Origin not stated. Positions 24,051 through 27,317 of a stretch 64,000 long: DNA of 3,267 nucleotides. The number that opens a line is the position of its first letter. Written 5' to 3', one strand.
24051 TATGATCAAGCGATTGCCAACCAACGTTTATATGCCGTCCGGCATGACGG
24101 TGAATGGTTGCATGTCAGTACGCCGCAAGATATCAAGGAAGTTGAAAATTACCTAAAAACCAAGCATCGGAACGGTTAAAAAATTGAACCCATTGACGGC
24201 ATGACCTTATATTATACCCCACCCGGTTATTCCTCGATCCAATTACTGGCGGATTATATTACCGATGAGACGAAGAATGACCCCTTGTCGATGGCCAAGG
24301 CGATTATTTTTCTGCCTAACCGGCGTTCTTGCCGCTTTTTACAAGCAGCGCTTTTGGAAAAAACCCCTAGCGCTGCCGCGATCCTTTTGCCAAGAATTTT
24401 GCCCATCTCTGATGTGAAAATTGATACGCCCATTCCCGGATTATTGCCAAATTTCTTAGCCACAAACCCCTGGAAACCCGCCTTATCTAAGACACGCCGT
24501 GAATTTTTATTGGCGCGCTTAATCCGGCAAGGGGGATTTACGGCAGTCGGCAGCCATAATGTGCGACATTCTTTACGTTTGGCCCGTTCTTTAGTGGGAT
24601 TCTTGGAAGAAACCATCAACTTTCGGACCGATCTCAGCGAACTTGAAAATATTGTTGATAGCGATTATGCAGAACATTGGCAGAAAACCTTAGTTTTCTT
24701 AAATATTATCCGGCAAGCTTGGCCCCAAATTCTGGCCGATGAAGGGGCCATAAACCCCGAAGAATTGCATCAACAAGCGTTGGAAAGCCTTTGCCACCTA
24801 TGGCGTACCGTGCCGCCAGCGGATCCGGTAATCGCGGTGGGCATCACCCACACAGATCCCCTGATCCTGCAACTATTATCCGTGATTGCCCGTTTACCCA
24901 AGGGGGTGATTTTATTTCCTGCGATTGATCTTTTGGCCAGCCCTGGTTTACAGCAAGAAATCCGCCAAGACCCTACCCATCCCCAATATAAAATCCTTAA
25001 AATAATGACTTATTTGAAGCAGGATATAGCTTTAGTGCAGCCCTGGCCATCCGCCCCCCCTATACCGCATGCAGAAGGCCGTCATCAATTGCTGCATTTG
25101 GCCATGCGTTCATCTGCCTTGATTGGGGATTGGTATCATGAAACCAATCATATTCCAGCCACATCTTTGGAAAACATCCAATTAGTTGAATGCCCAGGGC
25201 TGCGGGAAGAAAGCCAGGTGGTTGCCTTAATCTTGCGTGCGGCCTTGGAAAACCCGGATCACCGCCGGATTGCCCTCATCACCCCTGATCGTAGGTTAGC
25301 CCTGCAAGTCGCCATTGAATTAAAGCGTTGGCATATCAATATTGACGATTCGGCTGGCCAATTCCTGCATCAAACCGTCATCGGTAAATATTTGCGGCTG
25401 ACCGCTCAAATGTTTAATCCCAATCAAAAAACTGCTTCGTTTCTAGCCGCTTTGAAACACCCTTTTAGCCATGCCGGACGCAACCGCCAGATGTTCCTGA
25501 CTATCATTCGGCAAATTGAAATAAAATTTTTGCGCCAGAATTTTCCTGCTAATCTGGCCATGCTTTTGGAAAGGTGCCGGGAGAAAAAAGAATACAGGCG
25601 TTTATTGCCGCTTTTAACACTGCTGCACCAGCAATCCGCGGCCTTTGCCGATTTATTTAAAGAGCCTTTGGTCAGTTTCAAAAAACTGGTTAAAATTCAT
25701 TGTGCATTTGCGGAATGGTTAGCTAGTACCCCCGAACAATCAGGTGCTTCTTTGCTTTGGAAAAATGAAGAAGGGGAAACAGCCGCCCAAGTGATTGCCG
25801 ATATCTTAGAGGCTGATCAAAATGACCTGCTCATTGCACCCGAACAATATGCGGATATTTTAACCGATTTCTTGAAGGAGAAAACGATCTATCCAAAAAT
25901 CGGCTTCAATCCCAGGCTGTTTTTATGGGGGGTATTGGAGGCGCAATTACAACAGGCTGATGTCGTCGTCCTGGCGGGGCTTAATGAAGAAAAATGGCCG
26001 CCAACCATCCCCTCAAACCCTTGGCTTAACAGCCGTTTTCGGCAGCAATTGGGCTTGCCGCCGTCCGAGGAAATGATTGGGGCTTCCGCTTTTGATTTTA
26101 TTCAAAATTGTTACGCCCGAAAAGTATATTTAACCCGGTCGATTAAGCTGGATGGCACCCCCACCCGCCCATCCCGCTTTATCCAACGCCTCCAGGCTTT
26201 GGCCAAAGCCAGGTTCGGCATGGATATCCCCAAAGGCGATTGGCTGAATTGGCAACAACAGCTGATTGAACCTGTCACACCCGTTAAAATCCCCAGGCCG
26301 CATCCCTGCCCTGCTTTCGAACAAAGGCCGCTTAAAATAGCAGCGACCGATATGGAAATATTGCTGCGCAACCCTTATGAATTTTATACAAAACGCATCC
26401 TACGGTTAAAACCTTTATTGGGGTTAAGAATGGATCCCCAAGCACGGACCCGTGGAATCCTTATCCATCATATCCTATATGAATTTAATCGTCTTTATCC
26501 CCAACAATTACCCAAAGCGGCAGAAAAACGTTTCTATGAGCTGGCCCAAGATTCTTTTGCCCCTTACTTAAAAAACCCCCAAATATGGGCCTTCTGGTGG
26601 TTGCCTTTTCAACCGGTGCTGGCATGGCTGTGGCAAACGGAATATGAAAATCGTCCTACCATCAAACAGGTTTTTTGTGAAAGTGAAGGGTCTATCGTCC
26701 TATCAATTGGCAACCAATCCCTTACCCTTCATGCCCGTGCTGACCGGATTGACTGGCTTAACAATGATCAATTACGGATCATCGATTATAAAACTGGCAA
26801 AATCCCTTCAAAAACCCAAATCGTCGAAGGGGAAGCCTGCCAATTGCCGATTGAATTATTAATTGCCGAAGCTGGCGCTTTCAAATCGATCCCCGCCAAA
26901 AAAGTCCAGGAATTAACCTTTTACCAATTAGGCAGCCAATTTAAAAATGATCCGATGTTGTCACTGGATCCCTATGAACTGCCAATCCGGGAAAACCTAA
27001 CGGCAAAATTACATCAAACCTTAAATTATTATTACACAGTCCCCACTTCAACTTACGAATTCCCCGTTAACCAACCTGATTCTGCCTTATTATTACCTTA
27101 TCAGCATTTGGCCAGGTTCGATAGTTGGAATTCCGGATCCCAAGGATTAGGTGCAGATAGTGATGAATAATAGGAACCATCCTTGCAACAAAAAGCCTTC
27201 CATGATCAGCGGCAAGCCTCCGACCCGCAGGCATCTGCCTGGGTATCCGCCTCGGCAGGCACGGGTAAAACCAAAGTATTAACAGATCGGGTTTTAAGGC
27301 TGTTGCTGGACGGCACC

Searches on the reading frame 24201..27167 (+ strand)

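Call 58: search_protein_families(library=ncbifam, proteins=[window:24201-27167:+], max_evalue=1e-20)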
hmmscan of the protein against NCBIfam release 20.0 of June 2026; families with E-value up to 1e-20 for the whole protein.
window:24201-27167:+ (989 aa): 1 family
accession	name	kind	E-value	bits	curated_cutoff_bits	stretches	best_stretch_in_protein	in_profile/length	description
TIGR02786.1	addB_alphas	equivalog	2e-204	681.7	486.5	1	23-977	30-1024/1024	double-strand break repair protein AddB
